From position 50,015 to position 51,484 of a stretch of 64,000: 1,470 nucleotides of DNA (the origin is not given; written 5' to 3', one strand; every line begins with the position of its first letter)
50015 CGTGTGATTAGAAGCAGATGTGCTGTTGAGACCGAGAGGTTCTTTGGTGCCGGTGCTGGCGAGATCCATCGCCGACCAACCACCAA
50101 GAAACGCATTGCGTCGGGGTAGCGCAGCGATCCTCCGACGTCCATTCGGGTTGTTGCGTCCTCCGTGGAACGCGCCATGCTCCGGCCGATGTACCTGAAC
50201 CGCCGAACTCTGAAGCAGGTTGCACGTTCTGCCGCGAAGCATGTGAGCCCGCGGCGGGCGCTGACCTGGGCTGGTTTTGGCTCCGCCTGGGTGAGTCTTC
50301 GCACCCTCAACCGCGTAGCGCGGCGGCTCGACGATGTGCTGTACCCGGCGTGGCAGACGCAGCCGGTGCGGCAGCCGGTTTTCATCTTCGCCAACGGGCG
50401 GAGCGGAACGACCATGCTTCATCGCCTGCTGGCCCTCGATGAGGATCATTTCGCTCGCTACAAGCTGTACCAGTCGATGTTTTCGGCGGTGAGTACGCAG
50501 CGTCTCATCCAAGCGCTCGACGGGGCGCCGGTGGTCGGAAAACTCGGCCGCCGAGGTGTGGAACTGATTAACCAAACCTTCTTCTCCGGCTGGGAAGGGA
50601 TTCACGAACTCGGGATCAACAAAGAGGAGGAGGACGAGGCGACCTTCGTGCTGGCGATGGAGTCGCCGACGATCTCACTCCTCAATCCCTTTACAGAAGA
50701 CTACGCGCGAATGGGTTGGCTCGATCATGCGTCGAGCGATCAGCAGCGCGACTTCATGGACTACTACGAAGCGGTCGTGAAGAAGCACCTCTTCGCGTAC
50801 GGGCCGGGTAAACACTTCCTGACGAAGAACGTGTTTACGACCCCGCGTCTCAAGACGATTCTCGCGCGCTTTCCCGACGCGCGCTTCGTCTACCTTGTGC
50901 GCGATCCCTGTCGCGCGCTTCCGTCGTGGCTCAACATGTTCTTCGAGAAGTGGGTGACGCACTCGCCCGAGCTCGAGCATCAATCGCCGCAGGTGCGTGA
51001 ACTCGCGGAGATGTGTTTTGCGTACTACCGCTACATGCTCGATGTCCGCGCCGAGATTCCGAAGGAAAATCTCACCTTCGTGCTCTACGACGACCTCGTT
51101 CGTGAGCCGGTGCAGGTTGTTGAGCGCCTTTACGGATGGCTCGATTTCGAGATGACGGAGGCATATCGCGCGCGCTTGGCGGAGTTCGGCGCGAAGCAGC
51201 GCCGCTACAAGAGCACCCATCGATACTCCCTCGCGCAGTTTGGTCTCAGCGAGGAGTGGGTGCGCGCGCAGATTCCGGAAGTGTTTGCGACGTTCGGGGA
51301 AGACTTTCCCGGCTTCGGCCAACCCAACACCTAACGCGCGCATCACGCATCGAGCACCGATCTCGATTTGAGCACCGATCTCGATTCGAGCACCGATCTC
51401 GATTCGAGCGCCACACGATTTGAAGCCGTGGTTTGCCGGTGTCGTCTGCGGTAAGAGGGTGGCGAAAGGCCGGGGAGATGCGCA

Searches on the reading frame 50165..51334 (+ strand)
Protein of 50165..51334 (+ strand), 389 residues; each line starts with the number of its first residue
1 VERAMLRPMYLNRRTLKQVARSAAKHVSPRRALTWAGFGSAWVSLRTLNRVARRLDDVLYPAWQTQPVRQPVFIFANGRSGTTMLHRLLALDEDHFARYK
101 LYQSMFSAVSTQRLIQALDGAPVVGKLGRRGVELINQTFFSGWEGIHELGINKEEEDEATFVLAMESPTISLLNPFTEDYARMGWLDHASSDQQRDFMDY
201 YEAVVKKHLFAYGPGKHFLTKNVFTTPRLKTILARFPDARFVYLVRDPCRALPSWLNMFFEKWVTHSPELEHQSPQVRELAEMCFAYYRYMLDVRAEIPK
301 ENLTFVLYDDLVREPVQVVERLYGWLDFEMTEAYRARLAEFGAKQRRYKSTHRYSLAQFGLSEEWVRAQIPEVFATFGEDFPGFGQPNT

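Call 15: search_protein_families(library=pfam, proteins=[window:50165-51334:+], max_evalue=0.00001)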
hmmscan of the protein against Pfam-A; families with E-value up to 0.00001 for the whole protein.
window:50165-51334:+ (389 aa): 2 families
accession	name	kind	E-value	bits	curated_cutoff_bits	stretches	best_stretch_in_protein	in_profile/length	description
PF13469.12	Sulfotransfer_3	-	1.9e-27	97.4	27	1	71-331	1-215/216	Sulfotransferase family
PF00685.33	Sulfotransfer_1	-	2.5e-09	37.4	22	1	71-332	3-185/255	Sulfotransferase domain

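Call 61: search_protein_families(library=ncbifam, proteins=[window:50165-51334:+], max_evalue=0.00001)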
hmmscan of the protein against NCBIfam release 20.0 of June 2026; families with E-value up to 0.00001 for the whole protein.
window:50165-51334:+ (389 aa): 0 families
